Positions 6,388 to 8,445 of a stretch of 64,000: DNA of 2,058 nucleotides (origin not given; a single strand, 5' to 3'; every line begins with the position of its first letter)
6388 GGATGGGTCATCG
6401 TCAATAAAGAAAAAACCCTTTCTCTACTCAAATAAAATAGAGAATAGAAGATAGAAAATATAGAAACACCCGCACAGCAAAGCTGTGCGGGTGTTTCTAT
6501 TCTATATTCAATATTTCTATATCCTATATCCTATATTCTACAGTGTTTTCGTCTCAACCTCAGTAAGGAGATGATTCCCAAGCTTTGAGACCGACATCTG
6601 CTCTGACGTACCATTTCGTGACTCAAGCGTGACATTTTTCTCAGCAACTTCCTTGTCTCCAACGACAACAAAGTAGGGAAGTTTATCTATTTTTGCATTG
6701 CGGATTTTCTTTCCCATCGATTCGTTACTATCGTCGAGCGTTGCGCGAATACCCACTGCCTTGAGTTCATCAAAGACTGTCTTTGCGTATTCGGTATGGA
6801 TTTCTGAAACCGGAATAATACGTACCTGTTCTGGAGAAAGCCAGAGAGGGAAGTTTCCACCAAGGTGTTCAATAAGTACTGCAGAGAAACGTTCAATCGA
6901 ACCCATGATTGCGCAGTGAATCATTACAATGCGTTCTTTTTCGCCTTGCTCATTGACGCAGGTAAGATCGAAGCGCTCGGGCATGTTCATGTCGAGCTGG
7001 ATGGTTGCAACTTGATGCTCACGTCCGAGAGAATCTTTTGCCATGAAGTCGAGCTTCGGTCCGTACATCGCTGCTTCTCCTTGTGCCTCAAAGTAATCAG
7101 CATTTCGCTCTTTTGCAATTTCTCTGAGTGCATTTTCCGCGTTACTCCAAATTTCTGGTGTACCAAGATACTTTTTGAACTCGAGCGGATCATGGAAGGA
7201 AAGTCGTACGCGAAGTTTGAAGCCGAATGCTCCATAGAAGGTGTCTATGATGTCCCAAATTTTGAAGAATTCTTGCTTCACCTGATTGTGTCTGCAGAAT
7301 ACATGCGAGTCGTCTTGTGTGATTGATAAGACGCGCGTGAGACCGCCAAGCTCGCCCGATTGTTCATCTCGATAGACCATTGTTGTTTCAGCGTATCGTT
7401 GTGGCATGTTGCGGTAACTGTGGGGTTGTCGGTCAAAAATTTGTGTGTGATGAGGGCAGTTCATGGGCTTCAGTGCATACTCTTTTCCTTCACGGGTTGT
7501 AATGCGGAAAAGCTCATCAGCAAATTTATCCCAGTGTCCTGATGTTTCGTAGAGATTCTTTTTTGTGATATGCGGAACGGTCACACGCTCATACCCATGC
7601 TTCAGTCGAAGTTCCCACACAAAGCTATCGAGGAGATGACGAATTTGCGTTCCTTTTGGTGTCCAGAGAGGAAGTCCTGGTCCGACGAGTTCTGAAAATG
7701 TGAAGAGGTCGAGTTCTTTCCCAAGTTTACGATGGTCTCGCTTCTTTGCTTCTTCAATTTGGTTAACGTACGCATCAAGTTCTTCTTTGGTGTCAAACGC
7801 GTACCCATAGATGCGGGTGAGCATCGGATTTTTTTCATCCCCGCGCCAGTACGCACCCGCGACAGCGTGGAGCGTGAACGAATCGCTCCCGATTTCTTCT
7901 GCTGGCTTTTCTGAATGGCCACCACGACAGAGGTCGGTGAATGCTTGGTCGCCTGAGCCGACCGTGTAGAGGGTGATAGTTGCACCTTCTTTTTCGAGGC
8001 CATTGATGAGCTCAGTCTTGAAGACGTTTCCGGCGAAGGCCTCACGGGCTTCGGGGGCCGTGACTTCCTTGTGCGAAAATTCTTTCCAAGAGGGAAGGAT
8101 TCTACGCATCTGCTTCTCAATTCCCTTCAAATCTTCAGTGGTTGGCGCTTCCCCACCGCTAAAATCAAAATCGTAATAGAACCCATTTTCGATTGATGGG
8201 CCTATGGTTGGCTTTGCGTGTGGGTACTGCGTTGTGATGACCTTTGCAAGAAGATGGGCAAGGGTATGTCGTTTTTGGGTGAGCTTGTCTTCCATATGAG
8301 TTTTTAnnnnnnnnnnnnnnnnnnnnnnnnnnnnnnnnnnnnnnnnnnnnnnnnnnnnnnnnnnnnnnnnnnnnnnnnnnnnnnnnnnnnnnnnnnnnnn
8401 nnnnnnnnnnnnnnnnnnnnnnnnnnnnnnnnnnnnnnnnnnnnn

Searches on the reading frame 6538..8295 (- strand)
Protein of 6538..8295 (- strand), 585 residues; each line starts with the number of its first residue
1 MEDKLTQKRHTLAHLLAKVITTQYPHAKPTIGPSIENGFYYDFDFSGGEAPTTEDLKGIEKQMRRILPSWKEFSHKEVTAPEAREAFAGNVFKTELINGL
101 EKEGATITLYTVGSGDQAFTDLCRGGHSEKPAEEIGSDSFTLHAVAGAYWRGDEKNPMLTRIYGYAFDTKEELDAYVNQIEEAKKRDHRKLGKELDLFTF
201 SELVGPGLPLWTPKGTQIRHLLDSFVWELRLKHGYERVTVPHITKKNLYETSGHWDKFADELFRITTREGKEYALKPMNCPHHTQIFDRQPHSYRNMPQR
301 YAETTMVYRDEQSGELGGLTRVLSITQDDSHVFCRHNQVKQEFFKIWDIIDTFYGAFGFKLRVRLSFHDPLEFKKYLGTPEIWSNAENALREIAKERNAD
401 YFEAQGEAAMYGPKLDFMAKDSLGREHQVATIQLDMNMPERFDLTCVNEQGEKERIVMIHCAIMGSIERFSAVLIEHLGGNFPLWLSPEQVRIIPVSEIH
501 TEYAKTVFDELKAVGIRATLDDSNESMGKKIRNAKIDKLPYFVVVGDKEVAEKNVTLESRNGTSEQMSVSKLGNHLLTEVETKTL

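Call 5: search_protein_families(library=pfam, proteins=[window:6538-8295:-])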
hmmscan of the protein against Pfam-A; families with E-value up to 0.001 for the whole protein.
window:6538-8295:- (585 aa): 3 families
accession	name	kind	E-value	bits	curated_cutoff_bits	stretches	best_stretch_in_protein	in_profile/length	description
PF00587.30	tRNA-synt_2b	-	1.7e-42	145.9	29.3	1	263-477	1-178/179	tRNA synthetase class II core domain (G, H, P, S and T)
PF03129.25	HGTP_anticodon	-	1.5e-21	76.8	21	1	490-573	1-88/94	Anticodon binding domain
PF07973.19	tRNA_SAD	-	0.00046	20.5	24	0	107-163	1-44/44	Threonyl and Alanyl tRNA synthetase second additional domain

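Call 7: find_homologous_proteins(query=window:6538-8295:-, max_evalue=1e-50)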
Query window:6538-8295:- (585 aa): 8000 proteins with E <= 1e-50 among 8000 candidates; the best 120 are listed.
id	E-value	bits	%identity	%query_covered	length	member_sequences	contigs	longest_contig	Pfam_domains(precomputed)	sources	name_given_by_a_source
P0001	0.0e+0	1307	95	100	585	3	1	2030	PF03129.26,PF00587.31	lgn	-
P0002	0.0e+0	1243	90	100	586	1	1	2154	PF03129.26,PF00587.31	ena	-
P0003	0.0e+0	1172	85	99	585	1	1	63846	PF03129.26,PF00587.31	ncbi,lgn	-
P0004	0.0e+0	1112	81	100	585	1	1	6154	PF03129.26,PF00587.31,PF07973.20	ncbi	-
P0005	0.0e+0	1109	80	100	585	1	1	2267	PF03129.26,PF00587.31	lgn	-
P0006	0.0e+0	1107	81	100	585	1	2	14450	PF03129.26,PF00587.31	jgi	jgi:threonyl-tRNA synthetase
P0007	0.0e+0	1103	80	100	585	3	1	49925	PF03129.26,PF00587.31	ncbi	-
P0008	0.0e+0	1101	80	100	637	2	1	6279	PF03129.26,PF00587.31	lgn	-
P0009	0.0e+0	1096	80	99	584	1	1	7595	PF03129.26,PF00587.31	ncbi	-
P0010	0.0e+0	1094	80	100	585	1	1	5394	PF03129.26,PF00587.31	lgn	-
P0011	0.0e+0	1093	80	99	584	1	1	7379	PF03129.26,PF00587.31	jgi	jgi:threonyl-tRNA synthetase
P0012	0.0e+0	1091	79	100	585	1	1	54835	PF03129.26,PF00587.31,PF07973.20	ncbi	-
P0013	0.0e+0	1088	79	99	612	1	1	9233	PF03129.26,PF00587.31,PF07973.20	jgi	-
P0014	0.0e+0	1087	79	99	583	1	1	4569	PF03129.26,PF00587.31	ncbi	-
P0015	0.0e+0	1086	78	100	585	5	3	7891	PF03129.26,PF00587.31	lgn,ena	-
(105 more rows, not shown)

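Call 10: find_related_loci(query=window:6538-8295:-, collection=genome_contigs, flank=2500)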
Query window:6538-8295:- (585 aa) in genome_contigs; peptide patterns used: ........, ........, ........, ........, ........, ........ (x = any residue, [..] = any of these).
600 stretches matched a pattern (row limit reached: there are more); 595 encode a relative of the query (tblastn E <= 1e-3); the best 80 are kept; 80 distinct loci.
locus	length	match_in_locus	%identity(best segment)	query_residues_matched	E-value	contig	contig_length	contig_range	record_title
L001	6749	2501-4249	77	3-585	0e+0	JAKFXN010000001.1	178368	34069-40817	MAG: Candidatus Parcubacteria bacterium isolate ND3_Bin_27 ND3_0000006, whole genome shotgun sequence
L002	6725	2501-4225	75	5-583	0e+0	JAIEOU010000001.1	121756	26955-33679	MAG: Patescibacteria group bacterium isolate co.spades.DASTOOL.1kb_143 c_000000444757, whole genome shotgun sequence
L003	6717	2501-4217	85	1-585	0e+0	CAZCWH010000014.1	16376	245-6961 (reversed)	MAG TPA_asm: uncultured Candidatus Saccharibacteria bacterium isolate SRP342105_co2_121 genome assembly, contig: NODE_36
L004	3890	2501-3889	76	5-470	0e+0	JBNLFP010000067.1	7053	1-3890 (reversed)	MAG: Minisyncoccia bacterium isolate C1.bin.4.orig k141_1713701, whole genome shotgun sequence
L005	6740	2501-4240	64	3-584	0e+0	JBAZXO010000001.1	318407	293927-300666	MAG: Candidatus Paceibacterota bacterium isolate SO_2017_GW1_58 NODE_259_length_318407_cov_7.284130_OW334_2017, whole ge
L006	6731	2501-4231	62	3-584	0e+0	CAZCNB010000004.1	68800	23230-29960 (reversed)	MAG TPA_asm: uncultured Candidatus Saccharibacteria bacterium isolate SRP135725_co1_330 genome assembly, contig: NODE_27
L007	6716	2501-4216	63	5-583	0e+0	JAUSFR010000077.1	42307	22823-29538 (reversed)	MAG: bacterium isolate E14_maxbin.342_sub E14_k141_1577372, whole genome shotgun sequence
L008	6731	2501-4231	61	3-584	0e+0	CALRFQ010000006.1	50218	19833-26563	MAG: Candidatus Nomurabacteria bacterium isolate RH-9nov16-150 genome assembly, contig: RH-9nov16-C-C964, whole genome s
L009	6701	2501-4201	64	3-572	0e+0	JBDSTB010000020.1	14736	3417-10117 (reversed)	MAG: Candidatus Paceibacterota bacterium isolate cluster1_bin.548 k127_1065921, whole genome shotgun sequence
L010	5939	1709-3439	61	5-585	0e+0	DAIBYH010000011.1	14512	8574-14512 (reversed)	MAG TPA_asm: Candidatus Parcubacteria bacterium isolate clean5438 NODE_11_length_14512_cov_4.046484, whole genome shotgu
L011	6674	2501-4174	61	3-569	0e+0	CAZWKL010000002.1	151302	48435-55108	MAG TPA_asm: uncultured Pseudomonadales bacterium isolate binchicken_co173_42 genome assembly, contig: NODE_235_length_1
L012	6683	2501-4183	61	5-572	0e+0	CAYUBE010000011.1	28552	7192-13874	MAG TPA_asm: uncultured Candidatus Saccharibacteria bacterium isolate binchicken_co3_598 genome assembly, contig: NODE_5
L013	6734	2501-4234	58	2-585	0e+0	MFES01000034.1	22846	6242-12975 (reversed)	MAG: Candidatus Doudnabacteria bacterium RIFCSPHIGHO2_02_FULL_46_11 rifcsphigho2_02_scaffold_8083, whole genome shotgun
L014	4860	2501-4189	57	3-571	0e+0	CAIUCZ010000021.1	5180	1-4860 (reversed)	Candidatus Falkowbacteria bacterium isolate AlinenLipids_bin-6572 genome assembly, contig: bin-6572:21/78, whole genome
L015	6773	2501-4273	56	1-576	0e+0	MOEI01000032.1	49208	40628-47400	MAG: bacterium CG10_46_32 isolate CG10_46_32 CG10_big_fil_rev_8_21_14_0.10_scaffold_436, whole genome shotgun sequence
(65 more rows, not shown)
